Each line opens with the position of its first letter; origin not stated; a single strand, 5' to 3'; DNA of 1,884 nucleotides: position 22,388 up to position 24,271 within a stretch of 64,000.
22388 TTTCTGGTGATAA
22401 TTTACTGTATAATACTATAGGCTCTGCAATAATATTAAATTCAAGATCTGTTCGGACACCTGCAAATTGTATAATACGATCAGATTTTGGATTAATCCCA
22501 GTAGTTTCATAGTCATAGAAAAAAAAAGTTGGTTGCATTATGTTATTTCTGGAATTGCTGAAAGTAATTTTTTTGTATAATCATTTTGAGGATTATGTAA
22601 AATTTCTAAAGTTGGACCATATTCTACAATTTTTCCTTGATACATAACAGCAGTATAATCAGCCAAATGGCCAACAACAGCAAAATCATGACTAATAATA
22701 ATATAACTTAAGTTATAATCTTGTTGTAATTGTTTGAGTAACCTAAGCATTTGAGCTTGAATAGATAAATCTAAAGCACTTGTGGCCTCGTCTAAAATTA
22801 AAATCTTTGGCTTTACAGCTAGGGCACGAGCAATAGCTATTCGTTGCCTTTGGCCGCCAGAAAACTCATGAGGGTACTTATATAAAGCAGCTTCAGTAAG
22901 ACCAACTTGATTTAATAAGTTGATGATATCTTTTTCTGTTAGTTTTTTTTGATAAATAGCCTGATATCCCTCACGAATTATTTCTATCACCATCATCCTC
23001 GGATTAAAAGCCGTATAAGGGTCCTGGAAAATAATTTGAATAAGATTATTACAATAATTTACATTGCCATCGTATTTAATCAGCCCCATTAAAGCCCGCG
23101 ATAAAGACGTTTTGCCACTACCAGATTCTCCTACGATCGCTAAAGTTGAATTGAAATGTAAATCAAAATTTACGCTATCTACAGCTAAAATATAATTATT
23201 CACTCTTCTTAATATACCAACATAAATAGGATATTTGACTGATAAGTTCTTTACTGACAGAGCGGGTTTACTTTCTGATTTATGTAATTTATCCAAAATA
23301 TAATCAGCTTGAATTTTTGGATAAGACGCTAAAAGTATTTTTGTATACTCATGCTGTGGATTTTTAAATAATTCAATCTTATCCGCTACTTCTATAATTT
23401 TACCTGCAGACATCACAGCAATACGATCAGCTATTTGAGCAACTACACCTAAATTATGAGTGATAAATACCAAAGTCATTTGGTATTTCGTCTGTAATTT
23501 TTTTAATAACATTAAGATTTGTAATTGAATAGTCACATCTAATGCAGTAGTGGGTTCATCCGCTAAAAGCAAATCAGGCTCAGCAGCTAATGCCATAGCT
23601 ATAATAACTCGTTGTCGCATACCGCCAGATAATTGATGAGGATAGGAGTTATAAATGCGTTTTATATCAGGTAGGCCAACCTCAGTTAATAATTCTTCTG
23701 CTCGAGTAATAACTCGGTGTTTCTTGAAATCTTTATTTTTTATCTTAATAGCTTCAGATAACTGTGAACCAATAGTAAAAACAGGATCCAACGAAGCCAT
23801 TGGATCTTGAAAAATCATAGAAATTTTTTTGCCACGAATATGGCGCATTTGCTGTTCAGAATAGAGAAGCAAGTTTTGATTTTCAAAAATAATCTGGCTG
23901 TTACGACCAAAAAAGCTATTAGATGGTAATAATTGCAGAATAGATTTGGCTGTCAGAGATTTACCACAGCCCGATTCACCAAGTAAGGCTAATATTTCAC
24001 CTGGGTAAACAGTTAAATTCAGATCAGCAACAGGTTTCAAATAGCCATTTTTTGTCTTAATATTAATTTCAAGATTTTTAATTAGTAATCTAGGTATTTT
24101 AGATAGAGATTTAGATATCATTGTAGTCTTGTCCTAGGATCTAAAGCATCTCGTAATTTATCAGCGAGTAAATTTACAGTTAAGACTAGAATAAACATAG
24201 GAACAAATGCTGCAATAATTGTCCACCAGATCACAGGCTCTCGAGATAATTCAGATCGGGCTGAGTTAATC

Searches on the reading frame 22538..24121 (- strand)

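Call 58: search_protein_families(library=pfam, proteins=[window:22538-24121:-], max_evalue=0.01)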
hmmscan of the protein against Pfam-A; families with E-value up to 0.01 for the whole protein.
window:22538-24121:- (527 aa): 25 families
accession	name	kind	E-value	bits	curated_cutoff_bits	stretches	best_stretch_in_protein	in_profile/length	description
PF00005.33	ABC_tran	-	2.3e-55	187.4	25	2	32-192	2-137/137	ABC transporter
PF02463.25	SMC_N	-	4e-15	56.3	40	2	325-493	25-212/220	RecF/RecN/SMC N terminal domain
PF08352.17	oligo_HPY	-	7.3e-15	55.6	27.1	2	243-283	1-39/65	Oligopeptide/dipeptide transporter, C-terminal region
PF13401.12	AAA_22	-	2.7e-11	44.3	27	2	327-476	8-121/130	AAA domain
PF13304.12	AAA_21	-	8.3e-10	39.6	27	1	160-227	234-303/304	AAA domain, putative AbiEii toxin, Type IV TA system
PF00004.35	AAA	-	1.9e-07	32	21.2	0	329-477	3-108/131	ATPase family associated with various cellular activities (AAA)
PF13191.12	AAA_16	-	2e-07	32.1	32.6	1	327-471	27-164/167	AAA ATPase domain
PF07728.20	AAA_5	-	9.5e-07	29.3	22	0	45-70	3-29/139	AAA domain (dynein-related subfamily)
PF09818.15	ABC_ATPase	-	2e-06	27.5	23.2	0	393-462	131-201/283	P-loop domain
PF05729.18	NACHT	-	4e-06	27.2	26.7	0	326-350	2-26/167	NACHT domain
PF00158.32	Sigma54_activat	-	1.1e-05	25.7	20.2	0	45-65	26-46/168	Sigma-54 interaction domain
PF20720.3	nSTAND3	-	0.00011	22.4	27.2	0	322-346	15-39/155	Novel STAND NTPase 3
PF20703.3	nSTAND1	-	0.00012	22.3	27.1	0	321-348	30-55/379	Novel STAND NTPase 1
PF05621.17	TniB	-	0.00012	22.1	22.4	0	434-476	116-160/189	Bacterial TniB protein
PF13555.12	AAA_29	-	0.00021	21.4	27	0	317-348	15-46/61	P-loop containing region of AAA domain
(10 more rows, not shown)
